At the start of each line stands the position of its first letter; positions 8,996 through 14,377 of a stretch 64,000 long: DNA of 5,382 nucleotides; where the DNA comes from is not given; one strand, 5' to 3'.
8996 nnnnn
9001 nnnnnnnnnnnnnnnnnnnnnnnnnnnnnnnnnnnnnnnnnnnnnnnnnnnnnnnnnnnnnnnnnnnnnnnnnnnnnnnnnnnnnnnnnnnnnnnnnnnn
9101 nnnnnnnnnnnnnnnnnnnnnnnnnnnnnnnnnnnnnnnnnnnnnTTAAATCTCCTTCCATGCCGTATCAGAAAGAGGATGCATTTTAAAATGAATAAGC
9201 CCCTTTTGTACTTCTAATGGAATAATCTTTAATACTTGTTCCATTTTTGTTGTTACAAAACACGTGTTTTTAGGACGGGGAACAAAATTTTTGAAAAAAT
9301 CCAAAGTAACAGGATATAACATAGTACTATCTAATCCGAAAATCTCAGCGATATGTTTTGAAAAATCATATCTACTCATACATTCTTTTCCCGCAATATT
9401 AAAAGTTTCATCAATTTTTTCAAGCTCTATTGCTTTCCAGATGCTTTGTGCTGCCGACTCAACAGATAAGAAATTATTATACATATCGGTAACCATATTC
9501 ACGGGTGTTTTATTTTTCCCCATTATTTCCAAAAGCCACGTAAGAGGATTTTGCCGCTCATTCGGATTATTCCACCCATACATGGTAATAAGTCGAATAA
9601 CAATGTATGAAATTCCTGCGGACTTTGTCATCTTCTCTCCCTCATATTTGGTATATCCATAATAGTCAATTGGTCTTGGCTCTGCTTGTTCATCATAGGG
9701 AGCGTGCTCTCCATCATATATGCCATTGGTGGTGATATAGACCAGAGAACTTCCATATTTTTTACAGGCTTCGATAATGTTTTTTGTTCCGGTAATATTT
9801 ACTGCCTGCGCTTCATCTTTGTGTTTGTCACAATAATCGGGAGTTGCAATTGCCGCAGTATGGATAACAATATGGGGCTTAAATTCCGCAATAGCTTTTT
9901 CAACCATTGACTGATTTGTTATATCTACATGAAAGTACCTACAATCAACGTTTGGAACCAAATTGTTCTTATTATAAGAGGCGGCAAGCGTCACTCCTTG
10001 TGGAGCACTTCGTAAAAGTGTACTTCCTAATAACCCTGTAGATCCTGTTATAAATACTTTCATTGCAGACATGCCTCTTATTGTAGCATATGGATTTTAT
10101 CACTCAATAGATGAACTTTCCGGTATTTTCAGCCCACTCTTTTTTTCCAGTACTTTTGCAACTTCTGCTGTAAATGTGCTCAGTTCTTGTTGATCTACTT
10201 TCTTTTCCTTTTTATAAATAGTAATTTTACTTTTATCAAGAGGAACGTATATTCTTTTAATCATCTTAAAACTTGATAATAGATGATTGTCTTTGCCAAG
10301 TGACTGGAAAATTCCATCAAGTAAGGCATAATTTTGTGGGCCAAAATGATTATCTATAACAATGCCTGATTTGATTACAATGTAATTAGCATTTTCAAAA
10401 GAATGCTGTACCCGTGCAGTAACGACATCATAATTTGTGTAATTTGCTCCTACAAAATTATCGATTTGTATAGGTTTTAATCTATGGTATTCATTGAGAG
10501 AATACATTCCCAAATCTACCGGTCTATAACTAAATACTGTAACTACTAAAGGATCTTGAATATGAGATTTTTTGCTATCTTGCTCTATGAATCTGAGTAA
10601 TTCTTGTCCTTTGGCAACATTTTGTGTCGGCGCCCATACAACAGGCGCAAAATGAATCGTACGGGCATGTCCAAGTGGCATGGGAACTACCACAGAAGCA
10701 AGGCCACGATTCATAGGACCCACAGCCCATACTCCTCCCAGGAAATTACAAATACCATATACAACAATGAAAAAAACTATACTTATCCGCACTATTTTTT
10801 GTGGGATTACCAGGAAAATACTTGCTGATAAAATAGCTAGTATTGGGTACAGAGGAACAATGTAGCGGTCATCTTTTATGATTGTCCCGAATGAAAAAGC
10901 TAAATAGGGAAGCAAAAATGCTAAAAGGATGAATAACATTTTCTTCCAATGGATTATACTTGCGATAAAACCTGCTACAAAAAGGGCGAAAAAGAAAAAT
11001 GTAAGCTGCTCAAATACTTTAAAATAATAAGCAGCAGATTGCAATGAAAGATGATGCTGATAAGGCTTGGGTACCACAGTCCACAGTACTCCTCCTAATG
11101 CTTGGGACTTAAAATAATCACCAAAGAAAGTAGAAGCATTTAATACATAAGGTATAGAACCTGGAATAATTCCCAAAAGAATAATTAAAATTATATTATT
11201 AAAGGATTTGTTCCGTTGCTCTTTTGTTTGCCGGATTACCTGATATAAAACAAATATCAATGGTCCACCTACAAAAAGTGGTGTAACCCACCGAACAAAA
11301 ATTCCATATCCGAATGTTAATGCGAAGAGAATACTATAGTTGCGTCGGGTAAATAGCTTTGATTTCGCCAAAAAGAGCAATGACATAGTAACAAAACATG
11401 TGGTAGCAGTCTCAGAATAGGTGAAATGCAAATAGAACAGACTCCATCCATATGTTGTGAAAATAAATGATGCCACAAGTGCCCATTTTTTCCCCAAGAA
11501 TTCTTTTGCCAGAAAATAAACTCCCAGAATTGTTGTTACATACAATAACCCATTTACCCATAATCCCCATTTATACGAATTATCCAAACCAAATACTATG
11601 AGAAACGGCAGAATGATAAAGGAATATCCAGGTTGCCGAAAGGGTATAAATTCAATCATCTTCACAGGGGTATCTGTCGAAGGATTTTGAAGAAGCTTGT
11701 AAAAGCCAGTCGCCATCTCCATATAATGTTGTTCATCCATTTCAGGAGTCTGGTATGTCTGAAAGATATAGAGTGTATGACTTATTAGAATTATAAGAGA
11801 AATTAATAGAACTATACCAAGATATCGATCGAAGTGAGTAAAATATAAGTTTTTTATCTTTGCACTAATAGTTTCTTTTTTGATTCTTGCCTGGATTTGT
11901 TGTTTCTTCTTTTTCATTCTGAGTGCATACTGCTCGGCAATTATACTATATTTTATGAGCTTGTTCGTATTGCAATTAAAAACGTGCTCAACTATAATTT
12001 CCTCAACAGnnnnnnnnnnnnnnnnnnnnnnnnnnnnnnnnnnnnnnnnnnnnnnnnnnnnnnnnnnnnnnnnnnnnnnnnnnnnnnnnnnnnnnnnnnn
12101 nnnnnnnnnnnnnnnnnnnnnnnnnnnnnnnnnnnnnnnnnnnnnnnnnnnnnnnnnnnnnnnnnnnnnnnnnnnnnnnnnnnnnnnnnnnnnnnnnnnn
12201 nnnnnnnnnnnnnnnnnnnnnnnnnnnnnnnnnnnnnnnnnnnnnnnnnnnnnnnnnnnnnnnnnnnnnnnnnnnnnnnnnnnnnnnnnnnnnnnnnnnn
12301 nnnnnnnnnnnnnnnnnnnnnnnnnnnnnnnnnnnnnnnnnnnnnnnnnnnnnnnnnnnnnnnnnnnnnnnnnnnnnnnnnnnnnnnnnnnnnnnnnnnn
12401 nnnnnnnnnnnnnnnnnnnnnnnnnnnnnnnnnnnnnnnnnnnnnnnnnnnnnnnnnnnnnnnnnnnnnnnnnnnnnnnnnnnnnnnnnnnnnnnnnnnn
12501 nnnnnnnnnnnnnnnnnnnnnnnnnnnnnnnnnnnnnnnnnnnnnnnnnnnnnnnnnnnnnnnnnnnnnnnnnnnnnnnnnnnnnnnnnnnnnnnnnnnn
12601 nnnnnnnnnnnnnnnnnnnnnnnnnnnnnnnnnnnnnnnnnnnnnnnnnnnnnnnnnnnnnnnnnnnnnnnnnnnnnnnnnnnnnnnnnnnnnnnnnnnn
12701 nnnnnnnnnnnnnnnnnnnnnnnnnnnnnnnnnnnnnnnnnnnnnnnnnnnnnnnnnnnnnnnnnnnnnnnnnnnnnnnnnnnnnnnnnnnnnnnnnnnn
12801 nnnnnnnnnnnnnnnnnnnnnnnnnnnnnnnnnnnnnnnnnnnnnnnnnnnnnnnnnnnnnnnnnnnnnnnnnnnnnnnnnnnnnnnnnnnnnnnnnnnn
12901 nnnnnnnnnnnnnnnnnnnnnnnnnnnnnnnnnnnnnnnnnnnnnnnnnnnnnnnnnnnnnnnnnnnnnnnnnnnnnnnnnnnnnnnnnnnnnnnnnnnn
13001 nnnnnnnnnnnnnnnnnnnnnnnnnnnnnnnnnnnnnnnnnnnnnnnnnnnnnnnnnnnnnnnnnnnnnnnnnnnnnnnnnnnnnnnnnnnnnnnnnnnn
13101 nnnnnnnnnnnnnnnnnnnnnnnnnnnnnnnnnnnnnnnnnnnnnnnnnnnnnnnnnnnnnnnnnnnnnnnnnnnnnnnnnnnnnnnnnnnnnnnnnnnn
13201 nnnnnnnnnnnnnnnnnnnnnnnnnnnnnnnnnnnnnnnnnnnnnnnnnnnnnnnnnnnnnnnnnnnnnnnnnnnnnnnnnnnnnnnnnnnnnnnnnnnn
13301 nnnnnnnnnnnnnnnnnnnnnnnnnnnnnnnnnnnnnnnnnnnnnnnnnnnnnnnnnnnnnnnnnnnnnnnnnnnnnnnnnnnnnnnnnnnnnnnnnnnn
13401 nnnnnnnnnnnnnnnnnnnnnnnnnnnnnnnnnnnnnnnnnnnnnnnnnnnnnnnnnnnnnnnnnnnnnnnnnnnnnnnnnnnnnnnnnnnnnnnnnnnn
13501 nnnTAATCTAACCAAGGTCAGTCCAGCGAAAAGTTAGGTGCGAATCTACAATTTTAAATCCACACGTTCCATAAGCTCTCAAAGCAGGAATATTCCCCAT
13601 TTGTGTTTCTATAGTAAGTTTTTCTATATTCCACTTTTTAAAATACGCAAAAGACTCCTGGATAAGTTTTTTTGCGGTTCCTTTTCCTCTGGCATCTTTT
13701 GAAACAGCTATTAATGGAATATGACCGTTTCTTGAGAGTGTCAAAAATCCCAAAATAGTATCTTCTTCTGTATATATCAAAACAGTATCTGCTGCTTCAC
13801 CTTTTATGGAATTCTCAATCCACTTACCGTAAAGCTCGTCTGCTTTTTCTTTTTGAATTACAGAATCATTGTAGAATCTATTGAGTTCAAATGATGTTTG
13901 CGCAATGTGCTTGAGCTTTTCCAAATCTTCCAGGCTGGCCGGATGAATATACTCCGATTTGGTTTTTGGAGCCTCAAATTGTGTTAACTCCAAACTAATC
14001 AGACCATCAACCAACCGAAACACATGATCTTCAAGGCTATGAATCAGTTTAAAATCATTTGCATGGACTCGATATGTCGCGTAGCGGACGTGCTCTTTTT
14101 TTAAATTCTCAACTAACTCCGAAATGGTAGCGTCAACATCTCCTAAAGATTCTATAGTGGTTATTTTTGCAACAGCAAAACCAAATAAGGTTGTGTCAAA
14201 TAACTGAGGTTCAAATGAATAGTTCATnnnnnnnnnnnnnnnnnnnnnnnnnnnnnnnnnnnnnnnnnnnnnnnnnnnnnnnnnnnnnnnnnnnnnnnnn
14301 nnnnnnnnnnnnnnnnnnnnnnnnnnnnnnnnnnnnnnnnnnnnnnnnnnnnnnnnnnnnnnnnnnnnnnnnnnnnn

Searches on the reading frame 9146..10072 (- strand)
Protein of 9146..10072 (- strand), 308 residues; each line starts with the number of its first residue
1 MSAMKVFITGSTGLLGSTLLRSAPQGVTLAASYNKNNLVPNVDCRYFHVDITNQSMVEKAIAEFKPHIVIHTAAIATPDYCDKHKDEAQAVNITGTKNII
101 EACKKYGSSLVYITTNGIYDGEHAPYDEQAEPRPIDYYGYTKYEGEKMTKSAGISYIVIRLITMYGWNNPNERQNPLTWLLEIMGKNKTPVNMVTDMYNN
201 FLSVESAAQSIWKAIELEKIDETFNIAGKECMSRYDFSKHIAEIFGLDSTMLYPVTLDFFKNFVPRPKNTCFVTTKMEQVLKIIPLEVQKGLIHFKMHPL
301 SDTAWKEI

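Call 6: search_protein_families(library=ncbifam, proteins=[window:9146-10072:-], max_evalue=0.00001)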
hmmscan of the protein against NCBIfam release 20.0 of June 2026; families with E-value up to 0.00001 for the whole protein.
window:9146-10072:- (308 aa): 16 families
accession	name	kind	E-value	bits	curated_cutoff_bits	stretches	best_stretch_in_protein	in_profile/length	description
TIGR01214.1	rmlD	equivalog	3.5e-49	167.4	224.05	1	5-292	1-278/285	dTDP-4-dehydrorhamnose reductase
NF007440.0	PRK09987.1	equivalog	2.9e-16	59.6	308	1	4-291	1-285/299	dTDP-4-dehydrorhamnose reductase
TIGR01181.1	dTDP_gluc_dehyt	equivalog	3.2e-14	52.7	365.1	1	6-250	2-266/321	dTDP-glucose 4,6-dehydratase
NF007490.0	PRK10084.1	subfamily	8.8e-12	44.7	649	0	4-110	1-118/361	dTDP-glucose 4,6-dehydratase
TIGR02622.1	CDP_4_6_dhtase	equivalog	7.2e-11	41.8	278.45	1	4-128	5-144/352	CDP-glucose 4,6-dehydratase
TIGR01179.1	galE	equivalog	7.3e-11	41.5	262.3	1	5-165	1-177/332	UDP-glucose 4-epimerase GalE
NF042423.1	oxyalk_red_Shew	equivalog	1.3e-10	40.9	580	1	4-154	9-161/331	2-alkyl-3-oxoalkanoate reductase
TIGR02197.1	heptose_epim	equivalog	2.4e-10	40.1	274.6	1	7-143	2-143/316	ADP-glyceromanno-heptose 6-epimerase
NF007582.0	PRK10217.1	equivalog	4.8e-10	39.1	698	1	5-244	3-269/355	dTDP-glucose 4,6-dehydratase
TIGR03466.1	HpnA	hypoth_equivalog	8.8e-10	38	367.65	1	4-249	1-250/327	hopanoid-associated sugar epimerase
TIGR04180.1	EDH_00030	hypoth_equivalog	1.9e-09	37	475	1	6-248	1-259/297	NAD-dependent 4,6-dehydratase LegB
NF042422.1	oxyalk_red_OleD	equivalog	5.4e-09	35.8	580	1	4-124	1-119/329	2-alkyl-3-oxoalkanoate reductase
NF058621.1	DiazavRedAvaA7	equivalog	8.5e-09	35.4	400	0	4-109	1-107/304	3-diazoavenalumate denitrifying reductase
NF043036.1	ErythonDh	equivalog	1.8e-08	33.9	325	1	4-146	1-157/321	D-erythronate dehydrogenase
TIGR03589.1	PseB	equivalog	9e-07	28.1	407.75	1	37-109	48-118/324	UDP-N-acetylglucosamine 4,6-dehydratase (inverting)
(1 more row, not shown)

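Call 7: search_protein_families(library=pfam, proteins=[window:9146-10072:-], max_evalue=0.00001)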
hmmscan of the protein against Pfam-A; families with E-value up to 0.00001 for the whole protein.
window:9146-10072:- (308 aa): 7 families
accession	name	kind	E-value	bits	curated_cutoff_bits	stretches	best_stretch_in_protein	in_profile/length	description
PF04321.23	RmlD_sub_bind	-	1.1e-50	172.7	27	1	4-292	1-278/287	RmlD substrate binding domain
PF01370.27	Epimerase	-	1.4e-31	110.1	20.9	1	6-227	1-240/240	NAD dependent epimerase/dehydratase family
PF16363.11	GDP_Man_Dehyd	-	2.4e-12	47.4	27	1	34-234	35-255/332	GDP-mannose 4,6 dehydratase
PF01073.25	3Beta_HSD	-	3e-12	46.6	22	1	34-152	36-160/280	3-beta hydroxysteroid dehydrogenase/isomerase family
PF02719.21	Polysacc_synt_2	-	3.4e-10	40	20.2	1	46-115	58-128/293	Polysaccharide biosynthesis protein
PF07993.18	NAD_binding_4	-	3.1e-08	33.5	20.1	1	67-210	90-257/258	Male sterility protein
PF13460.12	NAD_binding_10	-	1.1e-06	29.1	27.2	1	10-162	1-144/184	NAD(P)H-binding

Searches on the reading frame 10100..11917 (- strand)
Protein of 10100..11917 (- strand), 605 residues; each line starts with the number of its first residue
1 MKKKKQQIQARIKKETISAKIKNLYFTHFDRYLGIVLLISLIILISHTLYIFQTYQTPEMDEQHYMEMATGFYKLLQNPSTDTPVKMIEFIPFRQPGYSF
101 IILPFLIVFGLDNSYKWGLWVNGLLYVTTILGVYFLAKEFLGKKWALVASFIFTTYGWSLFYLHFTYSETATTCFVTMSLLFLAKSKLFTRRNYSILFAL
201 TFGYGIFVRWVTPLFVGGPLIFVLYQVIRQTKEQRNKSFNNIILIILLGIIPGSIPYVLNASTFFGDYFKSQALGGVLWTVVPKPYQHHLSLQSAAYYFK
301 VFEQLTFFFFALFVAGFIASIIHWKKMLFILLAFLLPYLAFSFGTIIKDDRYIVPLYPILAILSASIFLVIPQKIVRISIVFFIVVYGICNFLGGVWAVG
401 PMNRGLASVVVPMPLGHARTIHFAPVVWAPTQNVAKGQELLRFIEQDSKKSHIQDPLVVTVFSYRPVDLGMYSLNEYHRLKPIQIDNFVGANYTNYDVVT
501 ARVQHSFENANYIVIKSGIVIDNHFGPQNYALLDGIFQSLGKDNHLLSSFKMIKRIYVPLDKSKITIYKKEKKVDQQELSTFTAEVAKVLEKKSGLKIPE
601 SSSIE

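Call 6: search_protein_families(library=ncbifam, proteins=[window:10100-11917:-], max_evalue=0.00001)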
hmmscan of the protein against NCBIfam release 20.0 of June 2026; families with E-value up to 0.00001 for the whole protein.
window:10100-11917:- (605 aa): 0 families

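Call 7: search_protein_families(library=pfam, proteins=[window:10100-11917:-], max_evalue=0.00001)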
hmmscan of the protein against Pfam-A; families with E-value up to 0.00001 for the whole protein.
window:10100-11917:- (605 aa): 1 family
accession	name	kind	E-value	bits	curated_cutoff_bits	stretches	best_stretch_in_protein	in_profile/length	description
PF13231.12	PMT_2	-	6.2e-06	26.9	26.1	1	100-252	8-156/160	Dolichyl-phosphate-mannose-protein mannosyltransferase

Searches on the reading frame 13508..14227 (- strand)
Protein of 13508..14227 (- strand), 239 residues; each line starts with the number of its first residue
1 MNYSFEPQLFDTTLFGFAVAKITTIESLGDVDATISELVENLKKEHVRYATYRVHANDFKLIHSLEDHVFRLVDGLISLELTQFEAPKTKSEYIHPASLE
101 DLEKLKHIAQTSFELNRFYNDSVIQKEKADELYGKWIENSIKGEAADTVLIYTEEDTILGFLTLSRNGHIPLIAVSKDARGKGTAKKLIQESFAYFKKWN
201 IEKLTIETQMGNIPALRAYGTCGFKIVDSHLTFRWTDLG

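Call 6: search_protein_families(library=ncbifam, proteins=[window:13508-14227:-], max_evalue=0.00001)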
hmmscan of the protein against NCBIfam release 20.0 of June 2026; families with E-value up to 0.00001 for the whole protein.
window:13508-14227:- (239 aa): 5 families
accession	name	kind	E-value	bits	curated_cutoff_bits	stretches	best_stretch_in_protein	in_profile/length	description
NF008212.0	PRK10975.1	equivalog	7.8e-31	107.7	219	1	4-229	6-225/232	dTDP-4-amino-4,6-dideoxy-D-galactose acyltransferase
TIGR02382.1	wecD_rffC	equivalog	2.9e-20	72.7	195.1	1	53-226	4-182/191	dTDP-4-amino-4,6-dideoxy-D-galactose acyltransferase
NF000360.1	sat4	exception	7.6e-10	39.2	380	1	147-227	72-156/180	streptothricin N-acetyltransferase Sat4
TIGR01575.1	rimI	equivalog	1.3e-09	38.3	86.4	1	139-230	21-118/132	ribosomal protein S18-alanine N-acetyltransferase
NF000358.1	sat2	exception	4e-06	26.7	360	1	169-227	85-143/174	streptothricin N-acetyltransferase Sat2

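Call 7: search_protein_families(library=pfam, proteins=[window:13508-14227:-], max_evalue=0.00001)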
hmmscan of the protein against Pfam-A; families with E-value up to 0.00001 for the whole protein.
window:13508-14227:- (239 aa): 5 families
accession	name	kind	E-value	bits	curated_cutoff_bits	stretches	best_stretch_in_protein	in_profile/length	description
PF00583.31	Acetyltransf_1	-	1.9e-13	51.1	20.7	1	126-224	12-116/116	Acetyltransferase (GNAT) family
PF13673.13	Acetyltransf_10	-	1.7e-12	47.8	23.6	1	144-234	28-117/128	Acetyltransferase (GNAT) domain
PF13508.13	Acetyltransf_7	-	9.7e-09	35.9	27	1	147-225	3-83/84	Acetyltransferase (GNAT) domain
PF13420.13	Acetyltransf_4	-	1.2e-07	32.3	24.3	1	97-228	4-138/155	Acetyltransferase (GNAT) domain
PF13302.13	Acetyltransf_3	-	6e-06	27.4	25.4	1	94-225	4-138/138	Acetyltransferase (GNAT) domain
